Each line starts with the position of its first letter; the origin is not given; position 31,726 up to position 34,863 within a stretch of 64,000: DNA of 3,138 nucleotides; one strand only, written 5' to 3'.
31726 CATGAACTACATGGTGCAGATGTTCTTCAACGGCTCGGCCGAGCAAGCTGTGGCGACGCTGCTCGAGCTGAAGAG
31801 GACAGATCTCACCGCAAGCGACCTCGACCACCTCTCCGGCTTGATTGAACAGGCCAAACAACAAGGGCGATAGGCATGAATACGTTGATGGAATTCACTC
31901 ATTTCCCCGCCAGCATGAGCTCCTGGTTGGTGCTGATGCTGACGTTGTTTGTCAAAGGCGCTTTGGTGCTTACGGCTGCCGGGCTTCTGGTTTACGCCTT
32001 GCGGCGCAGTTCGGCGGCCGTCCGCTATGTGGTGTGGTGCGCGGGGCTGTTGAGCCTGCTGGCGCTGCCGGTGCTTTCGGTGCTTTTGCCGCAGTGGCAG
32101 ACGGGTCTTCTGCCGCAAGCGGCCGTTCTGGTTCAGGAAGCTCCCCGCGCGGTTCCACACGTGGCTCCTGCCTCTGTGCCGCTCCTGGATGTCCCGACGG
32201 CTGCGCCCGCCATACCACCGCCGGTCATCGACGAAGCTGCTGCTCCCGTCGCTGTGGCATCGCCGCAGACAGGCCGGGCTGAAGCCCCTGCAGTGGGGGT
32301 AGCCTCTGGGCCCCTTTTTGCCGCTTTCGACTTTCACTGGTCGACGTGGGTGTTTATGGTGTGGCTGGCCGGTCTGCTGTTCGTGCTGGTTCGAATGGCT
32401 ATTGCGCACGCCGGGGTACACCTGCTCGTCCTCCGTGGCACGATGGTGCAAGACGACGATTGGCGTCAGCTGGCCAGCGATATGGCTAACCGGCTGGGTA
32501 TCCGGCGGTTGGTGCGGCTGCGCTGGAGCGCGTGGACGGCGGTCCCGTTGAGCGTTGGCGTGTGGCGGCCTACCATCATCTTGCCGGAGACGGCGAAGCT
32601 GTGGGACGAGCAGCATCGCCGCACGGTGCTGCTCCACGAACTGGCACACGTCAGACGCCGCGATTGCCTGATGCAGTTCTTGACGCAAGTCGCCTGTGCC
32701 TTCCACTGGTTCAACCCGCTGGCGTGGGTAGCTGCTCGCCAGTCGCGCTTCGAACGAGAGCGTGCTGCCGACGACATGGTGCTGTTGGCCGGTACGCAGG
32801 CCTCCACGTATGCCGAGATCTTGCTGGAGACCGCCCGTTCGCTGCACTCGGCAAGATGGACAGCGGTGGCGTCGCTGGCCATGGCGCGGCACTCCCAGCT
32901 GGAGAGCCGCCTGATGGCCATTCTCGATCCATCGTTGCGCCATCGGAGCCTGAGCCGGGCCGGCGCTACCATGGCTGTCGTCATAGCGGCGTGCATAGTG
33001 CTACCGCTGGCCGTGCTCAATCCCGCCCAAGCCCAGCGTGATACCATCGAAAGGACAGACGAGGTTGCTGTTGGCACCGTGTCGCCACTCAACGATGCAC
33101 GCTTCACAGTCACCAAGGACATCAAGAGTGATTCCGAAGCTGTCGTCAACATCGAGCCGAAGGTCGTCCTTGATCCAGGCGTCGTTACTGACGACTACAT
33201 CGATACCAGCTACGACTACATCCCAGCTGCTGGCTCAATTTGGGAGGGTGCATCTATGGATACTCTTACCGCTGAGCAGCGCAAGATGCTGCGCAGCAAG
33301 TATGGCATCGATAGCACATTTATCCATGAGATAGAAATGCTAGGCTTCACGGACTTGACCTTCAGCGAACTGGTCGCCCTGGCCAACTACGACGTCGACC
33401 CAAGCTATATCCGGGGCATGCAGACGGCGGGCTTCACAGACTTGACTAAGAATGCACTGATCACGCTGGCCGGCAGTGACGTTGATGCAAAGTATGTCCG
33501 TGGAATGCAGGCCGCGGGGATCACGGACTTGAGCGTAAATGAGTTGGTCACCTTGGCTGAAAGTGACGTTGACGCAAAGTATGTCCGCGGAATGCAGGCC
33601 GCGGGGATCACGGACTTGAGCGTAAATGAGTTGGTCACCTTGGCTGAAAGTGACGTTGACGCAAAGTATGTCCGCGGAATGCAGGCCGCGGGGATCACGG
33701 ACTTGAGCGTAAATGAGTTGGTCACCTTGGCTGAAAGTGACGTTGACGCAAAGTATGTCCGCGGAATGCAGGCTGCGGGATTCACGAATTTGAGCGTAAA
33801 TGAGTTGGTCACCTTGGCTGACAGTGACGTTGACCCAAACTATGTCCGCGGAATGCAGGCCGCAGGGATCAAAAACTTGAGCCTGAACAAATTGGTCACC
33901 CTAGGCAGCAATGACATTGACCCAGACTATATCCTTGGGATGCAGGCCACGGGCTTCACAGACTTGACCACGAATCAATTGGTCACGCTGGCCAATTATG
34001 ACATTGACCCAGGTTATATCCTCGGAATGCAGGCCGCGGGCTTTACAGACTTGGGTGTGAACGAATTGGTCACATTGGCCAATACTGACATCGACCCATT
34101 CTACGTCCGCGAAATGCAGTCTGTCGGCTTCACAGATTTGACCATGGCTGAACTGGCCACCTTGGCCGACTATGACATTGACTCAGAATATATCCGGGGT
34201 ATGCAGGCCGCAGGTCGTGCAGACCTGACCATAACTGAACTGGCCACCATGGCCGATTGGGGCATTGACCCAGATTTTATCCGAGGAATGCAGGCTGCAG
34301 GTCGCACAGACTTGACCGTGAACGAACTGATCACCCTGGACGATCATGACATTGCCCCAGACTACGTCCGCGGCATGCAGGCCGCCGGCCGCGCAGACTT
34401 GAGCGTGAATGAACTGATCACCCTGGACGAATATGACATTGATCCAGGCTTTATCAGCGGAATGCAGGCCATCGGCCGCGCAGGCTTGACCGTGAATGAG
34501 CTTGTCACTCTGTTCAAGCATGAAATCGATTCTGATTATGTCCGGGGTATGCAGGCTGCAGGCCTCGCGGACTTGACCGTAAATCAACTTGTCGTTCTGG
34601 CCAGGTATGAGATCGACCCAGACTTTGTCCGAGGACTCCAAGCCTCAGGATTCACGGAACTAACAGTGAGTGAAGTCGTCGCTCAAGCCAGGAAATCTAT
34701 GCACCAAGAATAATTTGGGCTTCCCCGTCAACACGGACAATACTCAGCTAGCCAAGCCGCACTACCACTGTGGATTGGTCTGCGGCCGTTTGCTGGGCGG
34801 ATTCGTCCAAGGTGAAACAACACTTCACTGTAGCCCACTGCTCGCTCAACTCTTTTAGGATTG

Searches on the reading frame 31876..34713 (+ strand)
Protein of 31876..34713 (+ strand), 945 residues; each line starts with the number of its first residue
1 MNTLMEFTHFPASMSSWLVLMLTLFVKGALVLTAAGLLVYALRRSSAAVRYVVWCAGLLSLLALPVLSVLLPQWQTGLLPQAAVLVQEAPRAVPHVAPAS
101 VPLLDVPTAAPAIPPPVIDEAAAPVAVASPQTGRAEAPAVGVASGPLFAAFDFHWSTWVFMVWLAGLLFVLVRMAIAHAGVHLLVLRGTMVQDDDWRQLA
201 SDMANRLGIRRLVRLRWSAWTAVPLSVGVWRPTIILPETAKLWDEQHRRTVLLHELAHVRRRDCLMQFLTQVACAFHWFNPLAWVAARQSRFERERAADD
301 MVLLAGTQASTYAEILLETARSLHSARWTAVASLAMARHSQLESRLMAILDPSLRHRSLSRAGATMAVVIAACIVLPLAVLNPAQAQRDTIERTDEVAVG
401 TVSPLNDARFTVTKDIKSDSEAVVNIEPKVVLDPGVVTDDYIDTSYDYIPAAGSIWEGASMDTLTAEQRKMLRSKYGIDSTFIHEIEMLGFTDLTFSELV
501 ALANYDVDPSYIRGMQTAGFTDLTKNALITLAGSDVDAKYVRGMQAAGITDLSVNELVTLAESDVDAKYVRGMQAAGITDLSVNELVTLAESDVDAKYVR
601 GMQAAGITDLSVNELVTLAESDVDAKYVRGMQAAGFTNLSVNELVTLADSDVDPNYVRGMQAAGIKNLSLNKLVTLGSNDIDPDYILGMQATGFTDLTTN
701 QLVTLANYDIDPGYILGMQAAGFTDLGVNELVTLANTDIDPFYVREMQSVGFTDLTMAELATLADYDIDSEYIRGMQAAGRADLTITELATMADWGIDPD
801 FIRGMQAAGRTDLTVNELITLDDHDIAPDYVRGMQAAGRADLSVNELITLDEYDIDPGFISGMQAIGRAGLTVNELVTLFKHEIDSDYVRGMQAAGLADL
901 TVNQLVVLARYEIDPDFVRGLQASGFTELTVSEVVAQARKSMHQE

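Call 84: search_protein_families(library=pfam, proteins=[window:31876-34713:+], max_evalue=0.0001)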
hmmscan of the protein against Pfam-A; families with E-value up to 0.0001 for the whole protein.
window:31876-34713:+ (945 aa): 2 families
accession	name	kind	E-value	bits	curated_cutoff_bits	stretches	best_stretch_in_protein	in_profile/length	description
PF05569.17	Peptidase_M56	-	3.8e-29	102.2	31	1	155-349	95-296/296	BlaR1 peptidase M56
PF14747.11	DUF4473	-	5.9e-06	27.1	25.9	0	539-563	6-30/78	Domain of unknown function (DUF4473)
